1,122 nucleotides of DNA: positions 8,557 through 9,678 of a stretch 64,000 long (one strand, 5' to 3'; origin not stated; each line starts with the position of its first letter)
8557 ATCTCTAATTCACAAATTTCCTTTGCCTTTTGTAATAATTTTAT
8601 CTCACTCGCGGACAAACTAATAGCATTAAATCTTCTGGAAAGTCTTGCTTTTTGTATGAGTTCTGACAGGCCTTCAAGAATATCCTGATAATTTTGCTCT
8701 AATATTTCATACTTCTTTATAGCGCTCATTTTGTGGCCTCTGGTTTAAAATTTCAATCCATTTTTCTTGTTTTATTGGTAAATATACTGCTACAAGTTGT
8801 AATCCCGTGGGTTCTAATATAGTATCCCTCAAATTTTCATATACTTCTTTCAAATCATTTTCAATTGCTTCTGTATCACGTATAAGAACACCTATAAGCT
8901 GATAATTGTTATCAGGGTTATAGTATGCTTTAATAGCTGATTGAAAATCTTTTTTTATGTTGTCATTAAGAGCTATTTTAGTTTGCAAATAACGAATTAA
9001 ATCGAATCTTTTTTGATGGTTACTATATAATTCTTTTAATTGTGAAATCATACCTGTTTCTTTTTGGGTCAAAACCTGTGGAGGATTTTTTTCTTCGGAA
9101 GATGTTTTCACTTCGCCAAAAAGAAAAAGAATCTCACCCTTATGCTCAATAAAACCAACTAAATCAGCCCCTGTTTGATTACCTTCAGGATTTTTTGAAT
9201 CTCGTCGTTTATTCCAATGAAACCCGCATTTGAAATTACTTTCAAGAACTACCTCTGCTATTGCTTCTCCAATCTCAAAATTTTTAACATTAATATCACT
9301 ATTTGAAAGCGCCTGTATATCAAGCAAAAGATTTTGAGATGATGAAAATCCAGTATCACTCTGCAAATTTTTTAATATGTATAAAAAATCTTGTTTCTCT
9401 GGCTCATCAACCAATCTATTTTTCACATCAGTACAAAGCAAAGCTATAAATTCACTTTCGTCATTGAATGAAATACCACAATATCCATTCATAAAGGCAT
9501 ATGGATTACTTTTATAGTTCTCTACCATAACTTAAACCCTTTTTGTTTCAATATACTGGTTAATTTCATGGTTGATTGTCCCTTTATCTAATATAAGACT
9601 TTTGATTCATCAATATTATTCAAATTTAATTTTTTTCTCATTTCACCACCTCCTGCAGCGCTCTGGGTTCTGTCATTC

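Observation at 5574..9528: Nuclease-helicase gene pair (Hachiman-like architecture) wedged into the type I R-M operon: best candidate defence system in the window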

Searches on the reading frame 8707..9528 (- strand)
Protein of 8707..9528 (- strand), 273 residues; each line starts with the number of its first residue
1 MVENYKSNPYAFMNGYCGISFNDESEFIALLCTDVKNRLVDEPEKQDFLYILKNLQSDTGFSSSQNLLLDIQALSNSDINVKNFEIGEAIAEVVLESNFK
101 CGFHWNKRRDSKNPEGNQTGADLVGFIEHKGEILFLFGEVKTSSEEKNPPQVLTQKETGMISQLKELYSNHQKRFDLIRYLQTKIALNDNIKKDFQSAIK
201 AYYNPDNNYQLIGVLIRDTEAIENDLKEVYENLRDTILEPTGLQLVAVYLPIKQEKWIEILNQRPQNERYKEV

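Call 5: search_protein_families(library=pfam, proteins=[window:8707-9528:-], max_evalue=0.01)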
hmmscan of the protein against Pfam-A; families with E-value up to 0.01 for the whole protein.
window:8707-9528:- (273 aa): 0 families

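Call 6: search_protein_families(library=padloc, proteins=[window:8707-9528:-], max_evalue=1)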
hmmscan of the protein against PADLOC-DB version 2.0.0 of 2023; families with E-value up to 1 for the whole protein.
window:8707-9528:- (273 aa): 4 families
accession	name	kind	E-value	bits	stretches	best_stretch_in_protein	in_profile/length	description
PDLC04527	PDC-M23A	-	1.6e-83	277.9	1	14-263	17-260/263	-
PDLC04529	PDC-M23A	-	5e-63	210.6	1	17-256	20-251/265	-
PDLC04528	PDC-M23A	-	4.6e-26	90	1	76-264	77-261/265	-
PDLC03852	LmuA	-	1.6e-06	26.3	1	137-244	184-289/336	-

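Call 7: search_protein_families(library=ncbifam, proteins=[window:8707-9528:-], max_evalue=1)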
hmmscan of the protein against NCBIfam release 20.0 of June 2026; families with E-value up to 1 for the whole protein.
window:8707-9528:- (273 aa): 0 families

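Call 8: search_protein_families(library=pfam, proteins=[window:8707-9528:-], max_evalue=10)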
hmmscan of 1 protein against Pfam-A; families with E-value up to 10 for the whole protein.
window:8707-9528:- (273 aa): 3 families
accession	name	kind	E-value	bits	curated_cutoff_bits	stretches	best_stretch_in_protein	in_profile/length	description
PF13905.12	Thioredoxin_8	-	0.025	15.3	27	1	220-264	17-57/94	Thioredoxin-like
PF08336.16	P4Ha_N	-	0.069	13.4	25.3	1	153-227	8-80/135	Prolyl 4-Hydroxylase alpha-subunit, N-terminal region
PF10018.14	Med4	-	0.15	12.1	26.9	1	153-204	7-57/190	Vitamin-D-receptor interacting Mediator subunit 4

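Call 13: search_solved_structures(query=window:8707-9528:-, max_evalue=10)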
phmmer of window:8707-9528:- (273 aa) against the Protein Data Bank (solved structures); distinct sequences matched with E-value up to 10: 15.
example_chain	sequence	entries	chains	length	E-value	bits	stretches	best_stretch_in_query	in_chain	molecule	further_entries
2k49_A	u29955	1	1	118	0.066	16.2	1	156-240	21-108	UPF0339 protein SO_3888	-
6o8b_D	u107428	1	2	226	1.1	12.3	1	16-84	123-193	Stimulator of interferon genes protein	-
7x9p_A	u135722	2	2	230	1.1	12.2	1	16-84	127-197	Stimulator of interferon genes protein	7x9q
4f5w_A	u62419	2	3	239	1.2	12.1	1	16-84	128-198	Transmembrane protein 173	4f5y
8a2h_A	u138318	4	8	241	1.2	12.1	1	16-84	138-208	Stimulator of interferon genes protein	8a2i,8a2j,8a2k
6cff_A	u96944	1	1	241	1.2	12.1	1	16-84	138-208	Stimulator of interferon genes protein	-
9vt6_A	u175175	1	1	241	1.2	12.1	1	16-84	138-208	Stimulator of interferon genes protein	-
6cy7_A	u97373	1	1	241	1.2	12.1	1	16-84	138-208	Stimulator of interferon genes protein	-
9qvt_A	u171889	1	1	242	1.2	12.1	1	16-84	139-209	Stimulator of interferon genes protein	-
4ksy_A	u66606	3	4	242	1.2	12.1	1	16-84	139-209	Stimulator of interferon genes protein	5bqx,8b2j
7kvx_A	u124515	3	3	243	1.2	12.1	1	16-84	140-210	Stimulator of interferon genes protein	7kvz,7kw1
8p01_A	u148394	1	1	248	1.3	12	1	16-84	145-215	Stimulator of interferon genes protein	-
4f5d_A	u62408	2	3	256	1.4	11.9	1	16-84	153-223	Transmembrane protein 173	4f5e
4ef4_A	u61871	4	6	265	1.4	11.9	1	16-84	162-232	Transmembrane protein 173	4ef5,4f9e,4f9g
9vt0_A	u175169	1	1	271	1.5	11.8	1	16-84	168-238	Stimulator of interferon genes protein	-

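Call 15: find_homologous_proteins(query=window:8707-9528:-, max_evalue=0.001)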
Query window:8707-9528:- (273 aa): 665 proteins with E <= 0.001 among 1283 candidates; the best 120 are listed.
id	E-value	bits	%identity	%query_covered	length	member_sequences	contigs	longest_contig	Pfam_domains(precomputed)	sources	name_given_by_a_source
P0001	6.9e-157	539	91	97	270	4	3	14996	-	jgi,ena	-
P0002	4.5e-154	530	90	97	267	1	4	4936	-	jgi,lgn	jgi:hypothetical protein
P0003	2.0e-147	508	87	97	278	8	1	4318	-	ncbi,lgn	-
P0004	9.7e-147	506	86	97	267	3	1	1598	-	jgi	-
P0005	1.0e-145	502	100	83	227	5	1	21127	-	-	-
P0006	1.7e-145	502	85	97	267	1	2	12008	-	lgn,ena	-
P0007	7.6e-143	493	84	97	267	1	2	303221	-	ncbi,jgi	jgi:hypothetical protein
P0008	5.0e-139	481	82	97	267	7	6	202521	-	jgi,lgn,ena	jgi:hypothetical protein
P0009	1.7e-136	472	81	97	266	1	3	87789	-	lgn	-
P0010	2.2e-134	465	79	97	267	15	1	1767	PF08878.17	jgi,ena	-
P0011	1.8e-100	354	60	97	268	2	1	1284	-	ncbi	-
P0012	2.3e-100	354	61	94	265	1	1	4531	-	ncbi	-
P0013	2.3e-99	351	61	94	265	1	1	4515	-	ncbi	-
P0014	9.7e-93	329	58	96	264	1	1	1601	-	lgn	-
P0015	7.9e-92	326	56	96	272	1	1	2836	-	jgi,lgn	-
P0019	2.9e-83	298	55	92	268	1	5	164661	PF08878.17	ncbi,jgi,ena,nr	ncbi:MAG TPA: hypothetical protein PLX23_04740 [Candidatus Hydrogenedens sp.]|nr:hypothetical protei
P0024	2.5e-81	291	56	92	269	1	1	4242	PF08878.17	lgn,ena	-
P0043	5.3e-78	280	55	91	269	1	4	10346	PF08878.17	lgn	-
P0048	1.9e-77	279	54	91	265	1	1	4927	PF08878.17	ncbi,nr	ncbi:MAG: hypothetical protein N2171_05370 [Clostridia bacterium]|nr:hypothetical protein [Clostridi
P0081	5.4e-75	271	53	93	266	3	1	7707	PF08878.17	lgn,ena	-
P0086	2.8e-74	268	53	92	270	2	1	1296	PF08878.17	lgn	-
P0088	3.4e-74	268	50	92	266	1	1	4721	PF08878.17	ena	-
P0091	4.7e-74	268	54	92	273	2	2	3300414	PF08878.17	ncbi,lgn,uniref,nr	ncbi:hypothetical protein MROS_0121 [Melioribacter roseus P3M-2]|uniref:Anti-bacteriophage protein A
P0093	4.9e-74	267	54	91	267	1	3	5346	PF08878.17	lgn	-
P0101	4.0e-73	265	54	92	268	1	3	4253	PF08878.17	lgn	-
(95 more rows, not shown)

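Call 17: search_solved_structures(query=A1, max_evalue=10, show_alignments=3)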
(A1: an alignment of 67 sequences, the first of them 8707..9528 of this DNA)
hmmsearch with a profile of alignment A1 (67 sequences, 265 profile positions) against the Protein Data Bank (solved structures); distinct sequences matched with E-value up to 10: 2.
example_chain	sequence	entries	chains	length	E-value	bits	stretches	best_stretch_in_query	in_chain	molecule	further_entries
3nur_A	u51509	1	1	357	0.039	16.6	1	11-86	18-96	Amidohydrolase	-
2lsl_A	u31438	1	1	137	0.28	13.9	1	29-110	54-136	Telomerase associated protein p65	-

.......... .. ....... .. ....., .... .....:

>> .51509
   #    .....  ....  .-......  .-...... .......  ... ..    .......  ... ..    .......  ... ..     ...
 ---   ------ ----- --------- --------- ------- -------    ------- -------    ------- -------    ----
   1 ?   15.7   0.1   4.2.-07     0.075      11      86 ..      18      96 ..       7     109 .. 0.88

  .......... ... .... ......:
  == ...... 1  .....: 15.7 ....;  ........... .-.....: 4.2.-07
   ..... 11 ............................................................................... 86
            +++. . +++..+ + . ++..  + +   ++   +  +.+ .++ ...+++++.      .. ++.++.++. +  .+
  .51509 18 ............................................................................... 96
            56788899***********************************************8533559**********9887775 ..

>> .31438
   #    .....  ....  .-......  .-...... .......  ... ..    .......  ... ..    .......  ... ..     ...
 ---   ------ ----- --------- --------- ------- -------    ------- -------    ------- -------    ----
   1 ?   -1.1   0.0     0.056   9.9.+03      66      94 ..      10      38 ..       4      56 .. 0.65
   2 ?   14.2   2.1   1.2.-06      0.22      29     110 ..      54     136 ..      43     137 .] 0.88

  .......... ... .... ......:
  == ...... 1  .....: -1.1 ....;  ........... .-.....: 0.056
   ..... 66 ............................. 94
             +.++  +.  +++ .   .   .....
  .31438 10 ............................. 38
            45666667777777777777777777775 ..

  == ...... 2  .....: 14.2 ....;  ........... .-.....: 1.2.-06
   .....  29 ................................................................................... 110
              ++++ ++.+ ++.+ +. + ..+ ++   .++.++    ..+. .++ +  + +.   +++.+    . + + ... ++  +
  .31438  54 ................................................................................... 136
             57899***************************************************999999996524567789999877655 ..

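Call 18: search_protein_families(library=pfam, alignment_id=A1, max_evalue=1)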
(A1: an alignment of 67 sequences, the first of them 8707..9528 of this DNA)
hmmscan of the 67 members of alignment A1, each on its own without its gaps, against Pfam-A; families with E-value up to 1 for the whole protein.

A. member 1, window:8707-9528:- (273 aa): 3 families
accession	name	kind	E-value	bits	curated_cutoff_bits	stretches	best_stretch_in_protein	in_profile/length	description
PF13905.12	Thioredoxin_8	-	0.025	15.3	27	1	220-264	17-57/94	Thioredoxin-like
PF08336.16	P4Ha_N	-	0.069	13.4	25.3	1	153-227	8-80/135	Prolyl 4-Hydroxylase alpha-subunit, N-terminal region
PF10018.14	Med4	-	0.15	12.1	26.9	1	153-204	7-57/190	Vitamin-D-receptor interacting Mediator subunit 4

B. families by the number of members that match (of 67 scanned): 39 families (the first 25 are shown)
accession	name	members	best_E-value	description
PF08878.16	HamA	13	1.6e-06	HamA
PF13905.12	Thioredoxin_8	4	0.00055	Thioredoxin-like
PF12630.12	Pox_polyA_pol_N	4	0.0061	Poxvirus poly(A) polymerase N-terminal domain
PF07996.16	T4SS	2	0.0009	Type IV secretion system proteins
PF10392.15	COG5_N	2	0.02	Conserved oligomeric Golgi complex subunit 5, N-terminal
PF25639.1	DUF7943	2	0.081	Domain of unknown function (DUF7943)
PF18780.6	HNH_repeat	2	0.23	Homing endonuclease associated repeat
PF21569.3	SET1_RBD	1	0.0044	Histone-lysine N-methyltransferase, RNA-binding domain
PF05649.18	Peptidase_M13_N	1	0.0054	Peptidase family M13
PF22918.2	PTEN2_C2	1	0.014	PTEN2, C2 domain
PF03199.21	GSH_synthase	1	0.02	Eukaryotic glutathione synthase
PF21242.3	ECT2_PH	1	0.026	ECT2, PH domain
PF19241.4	DUF5891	1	0.026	Family of unknown function (DUF5891)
PF14514.11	TetR_C_9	1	0.029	Tetracyclin repressor-like, C-terminal domain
PF25423.1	DUF7893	1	0.038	Domain of unknown function (DUF7893)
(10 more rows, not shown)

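Call 21: find_related_loci(query=A1, collection=genome_contigs, flank=8000)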
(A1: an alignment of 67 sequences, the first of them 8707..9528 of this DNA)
Query A1 (273 aa) in genome_contigs; peptide patterns used: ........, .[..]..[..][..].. (x = any residue, [..] = any of these).
199 stretches matched a pattern; 95 encode a relative of the query (tblastn E <= 1e-3); the best 80 are kept; 80 distinct loci.
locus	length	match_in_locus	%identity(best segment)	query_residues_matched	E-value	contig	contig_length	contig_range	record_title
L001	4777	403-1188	82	1-262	2e-147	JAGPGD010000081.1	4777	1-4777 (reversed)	MAG: Paludibacteraceae bacterium isolate Gw_SlDig_bin_148 Gw_SlDig_41293_length_4777_cov_27.853978, whole genome shotgun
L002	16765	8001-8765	55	15-266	6e-89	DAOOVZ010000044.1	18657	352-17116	MAG TPA_asm: Candidatus Hydrogenedens sp. isolate AMR_MDS_2428 NODE_2028_length_18657_cov_5.061660, whole genome shotgun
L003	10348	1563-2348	54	4-268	5e-86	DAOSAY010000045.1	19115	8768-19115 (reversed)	MAG TPA_asm: Bacteroidales bacterium isolate AMR_MDS_1897 NODE_2011_length_19115_cov_8.049948, whole genome shotgun sequ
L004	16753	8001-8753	56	13-262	4e-86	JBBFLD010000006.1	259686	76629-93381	MAG: Melioribacteraceae bacterium isolate Uz-U4-16 NODE_6_length_259686_cov_11.750139, whole genome shotgun sequence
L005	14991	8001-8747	54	15-262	1e-85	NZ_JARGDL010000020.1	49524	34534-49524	Stygiobacter electus strain 09-Me 20, whole genome shotgun sequence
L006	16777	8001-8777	53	5-263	3e-84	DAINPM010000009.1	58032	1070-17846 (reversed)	MAG TPA_asm: Bacteroidales bacterium isolate CTOTU18371 NODE_337_length_58032_cov_6.722614, whole genome shotgun sequenc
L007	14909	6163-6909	56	15-262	3e-84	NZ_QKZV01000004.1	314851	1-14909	Hydrotalea sandarakina strain DSM 23241 LX80DRAFT_scaffold00004.4, whole genome shotgun sequence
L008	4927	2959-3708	54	15-263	9e-83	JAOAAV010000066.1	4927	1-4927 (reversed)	MAG: Clostridia bacterium isolate SKW16 k141_1553197, whole genome shotgun sequence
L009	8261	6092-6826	52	21-263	2e-80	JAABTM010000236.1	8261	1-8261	MAG: Desulfobacteraceae bacterium isolate S23.Bin075 Scaffold_8565, whole genome shotgun sequence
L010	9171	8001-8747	52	16-263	2e-80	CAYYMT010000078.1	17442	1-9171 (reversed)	MAG TPA_asm: uncultured bacterium isolate SRP332253_co1_229 genome assembly, contig: NODE_5308_length_17442_cov_5.597573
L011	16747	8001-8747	53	15-262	7e-80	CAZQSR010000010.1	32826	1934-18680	MAG TPA_asm: uncultured Ignavibacteriaceae bacterium isolate binchicken_co190_329 genome assembly, contig: NODE_2641_len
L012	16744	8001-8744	52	16-262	7e-80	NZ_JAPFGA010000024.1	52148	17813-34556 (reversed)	Galbibacter sp. EGI 63066 spades_K_25_97_24, whole genome shotgun sequence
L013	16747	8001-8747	53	16-263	4e-80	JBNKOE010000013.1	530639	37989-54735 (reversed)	MAG: Algibacter sp. isolate G1G2.bin.40.orig k141_2043695, whole genome shotgun sequence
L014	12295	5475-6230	52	13-263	2e-79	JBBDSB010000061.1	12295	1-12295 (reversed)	MAG: Cyclobacteriaceae bacterium isolate LejiaC_41_44 Lejia_C_11960_length_12295_cov_21, whole genome shotgun sequence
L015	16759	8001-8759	50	16-266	9e-78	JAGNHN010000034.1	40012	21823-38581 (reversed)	MAG: Lentimicrobiaceae bacterium isolate Go_SlDig_bin_16 Go_SlDig_2622_length_40012_cov_12.112047, whole genome shotgun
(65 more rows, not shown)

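Call 28: predict_structure(alignment_id=A1)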
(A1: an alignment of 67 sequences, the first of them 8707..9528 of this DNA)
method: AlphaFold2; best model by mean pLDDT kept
length: 273 residues; sequences in the alignment: 67
mean_pLDDT: 85.9   pTM: 0.84
mean pLDDT of the five models: 85.9, 85.2, 84.7, 84.0, 82.4
residues with pLDDT >= 90: 148; 70-90: 94; 50-70: 16; < 50: 15
segments of 3 or more residues with pLDDT < 50: 111-117, 267-273
pLDDT, mean of each block of 10 residues (from residue 1): 91 91 94 89 81 83 83 83 90 93 69 46 86 93 95 92 93 89 84 93 87 96 96 83 94 95 62 38
secondary structure, 60 per line:
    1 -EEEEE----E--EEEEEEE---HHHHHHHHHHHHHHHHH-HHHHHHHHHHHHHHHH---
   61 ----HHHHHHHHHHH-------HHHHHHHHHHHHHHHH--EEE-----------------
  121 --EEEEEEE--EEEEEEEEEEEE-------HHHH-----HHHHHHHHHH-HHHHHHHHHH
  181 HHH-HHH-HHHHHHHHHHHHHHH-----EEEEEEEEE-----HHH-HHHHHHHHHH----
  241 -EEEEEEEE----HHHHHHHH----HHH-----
elements in order: E2-6 E14-20 H24-40 H42-57 H65-75 H83-98 E101-103 E123-129 E132-143 H151-154 H160-169 H171-183 H189-203 E209-217 H227-236 E242-249 H254-261

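Call 31: fold_search(model_id=the predicted structure, library=pdb)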
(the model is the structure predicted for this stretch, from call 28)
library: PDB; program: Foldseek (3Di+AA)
matches with E <= 10: 670; with E <= 0.001: 1
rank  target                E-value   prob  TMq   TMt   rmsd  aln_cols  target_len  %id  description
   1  8vx9_A                6.5e-04  1.00  0.44  0.46   7.0       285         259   10  Structure of HamAB apo complex from the Escherichia coli Hachiman defense system (released 2024-03-13)
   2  6xl1_A                6.7e-02  0.13  0.17  0.14  15.4       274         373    9  crystal structure of cA4-activated Card1(D294N) (released 2020-12-30)
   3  4f0p_B                7.2e-02  0.54  0.23  0.15   7.5       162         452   12  MspJI Restriction Endonuclease - P31 Form (released 2012-08-08)
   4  9kjz_C                7.2e-02  0.08  0.12  0.07  17.2       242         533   15  Cryo-EM structure of the Retron-Eco7 complex (state 3) (released 2025-11-12)
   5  3bam_A                8.0e-02  0.15  0.20  0.24  18.4       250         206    9  RESTRICTION ENDONUCLEASE BAMHI COMPLEX WITH DNA AND MANGANESE IONS (POST-REACTIVE COMPLEX) (released 1999-01-13)
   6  4f0p_A                9.0e-02  0.38  0.22  0.15   7.5       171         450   12  MspJI Restriction Endonuclease - P31 Form (released 2012-08-08)
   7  1bam                  9.6e-02  0.14  0.18  0.23   9.8       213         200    9  STRUCTURE OF RESTRICTION ENDONUCLEASE BAMHI PHASED AT 1.95 ANGSTROMS RESOLUTION BY MAD ANALYSIS (released 1995-02-27)
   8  9kjz_B                1.1e-01  0.14  0.16  0.10  16.9       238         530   13  Cryo-EM structure of the Retron-Eco7 complex (state 3) (released 2025-11-12)
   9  4f0p_C                1.2e-01  0.38  0.25  0.18   7.4       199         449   12  MspJI Restriction Endonuclease - P31 Form (released 2012-08-08)
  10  2fok_B                1.3e-01  0.54  0.28  0.16   8.2       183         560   10  STRUCTURE OF RESTRICTION ENDONUCLEASE FOKI (released 1998-06-17)
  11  5liq_A                1.4e-01  0.21  0.23  0.13  13.0       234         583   10  The structure of C160S,C508S,C578S mutant of Nt.BspD6I nicking endonuclease at 0.185 nm resolution . (released 2017-08-02)
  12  7uek                  1.4e-01  0.11  0.15  0.18  16.6       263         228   11  Crystal structure of a de novo designed ovoid TIM barrel OT3 (released 2023-01-18)
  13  2fok_A                1.5e-01  0.51  0.29  0.16   8.0       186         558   10  STRUCTURE OF RESTRICTION ENDONUCLEASE FOKI (released 1998-06-17)
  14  9kjx_B                1.5e-01  0.13  0.16  0.10  16.9       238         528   13  Cryo-EM structure of the Retron-Eco7 complex (state 1) (released 2025-11-12)
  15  9a4k_B                1.5e-01  0.12  0.15  0.13  15.1       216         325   14  Integrative model of ACCD-ACCA by crosslinking MS and deep learning (released 2024-09-18)
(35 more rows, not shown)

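Call 34: search_dna_similar(query=window:8707-9528:-, collection=plasmids, mode=protein, max_evalue=0.01, max_rows=25)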
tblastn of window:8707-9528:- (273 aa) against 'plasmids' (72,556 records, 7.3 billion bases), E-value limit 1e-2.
No match.

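Call 43: search_protein_families(library=pfam, proteins=[P0010, P0019, P0024, P0043, P0048, P0081, P0088, P0091, P0093, P0101], max_evalue=0.1)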
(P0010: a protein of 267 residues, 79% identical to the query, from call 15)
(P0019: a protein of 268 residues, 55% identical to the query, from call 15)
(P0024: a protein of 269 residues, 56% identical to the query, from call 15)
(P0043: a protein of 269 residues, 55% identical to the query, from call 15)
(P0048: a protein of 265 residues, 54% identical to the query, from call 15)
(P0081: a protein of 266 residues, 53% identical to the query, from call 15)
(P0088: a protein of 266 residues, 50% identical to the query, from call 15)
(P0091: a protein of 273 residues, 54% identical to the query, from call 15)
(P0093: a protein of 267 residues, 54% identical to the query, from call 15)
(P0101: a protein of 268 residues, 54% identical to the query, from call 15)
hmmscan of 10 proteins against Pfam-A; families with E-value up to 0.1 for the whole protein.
P0010 (267 aa): 1 family
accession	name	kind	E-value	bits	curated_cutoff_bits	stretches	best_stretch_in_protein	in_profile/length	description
PF08878.16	HamA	-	3.9e-05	24.1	25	1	58-209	30-171/230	HamA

P0019 (268 aa): 0 families

P0024 (269 aa): 1 family
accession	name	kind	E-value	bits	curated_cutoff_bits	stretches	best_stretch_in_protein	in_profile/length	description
PF08878.16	HamA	-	0.00095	19.5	25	1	53-203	24-159/230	HamA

P0043 (269 aa): 0 families

P0048 (265 aa): 0 families

P0081 (266 aa): 1 family
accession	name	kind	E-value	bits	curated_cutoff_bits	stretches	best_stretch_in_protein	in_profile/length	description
PF12630.12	Pox_polyA_pol_N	-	0.0061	17.3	27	1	173-220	43-90/108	Poxvirus poly(A) polymerase N-terminal domain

P0088 (266 aa): 1 family
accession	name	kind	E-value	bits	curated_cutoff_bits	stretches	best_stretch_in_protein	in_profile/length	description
PF14514.11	TetR_C_9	-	0.029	14.9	25.3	0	192-223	9-40/130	Tetracyclin repressor-like, C-terminal domain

P0091 (273 aa): 2 families
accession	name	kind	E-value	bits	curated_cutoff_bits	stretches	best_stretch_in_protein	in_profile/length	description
PF08878.16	HamA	-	0.00019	21.8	25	1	89-243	51-201/230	HamA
PF21242.3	ECT2_PH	-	0.026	15.1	27.6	1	137-233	27-118/126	ECT2, PH domain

P0093 (267 aa): 2 families
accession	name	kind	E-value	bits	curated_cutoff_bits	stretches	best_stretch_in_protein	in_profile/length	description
PF10392.15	COG5_N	-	0.02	15.6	31.2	0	213-241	71-98/132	Conserved oligomeric Golgi complex subunit 5, N-terminal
PF12486.13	VasL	-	0.049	14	27.3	0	158-234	71-146/147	Type VI secretion system, EvfB, or VasL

P0101 (268 aa): 2 families
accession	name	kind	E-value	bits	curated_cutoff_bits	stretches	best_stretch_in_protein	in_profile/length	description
PF08878.16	HamA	-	0.00013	22.3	25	1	84-241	51-204/230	HamA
PF22918.2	PTEN2_C2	-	0.014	15.7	25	0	158-220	41-104/130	PTEN2, C2 domain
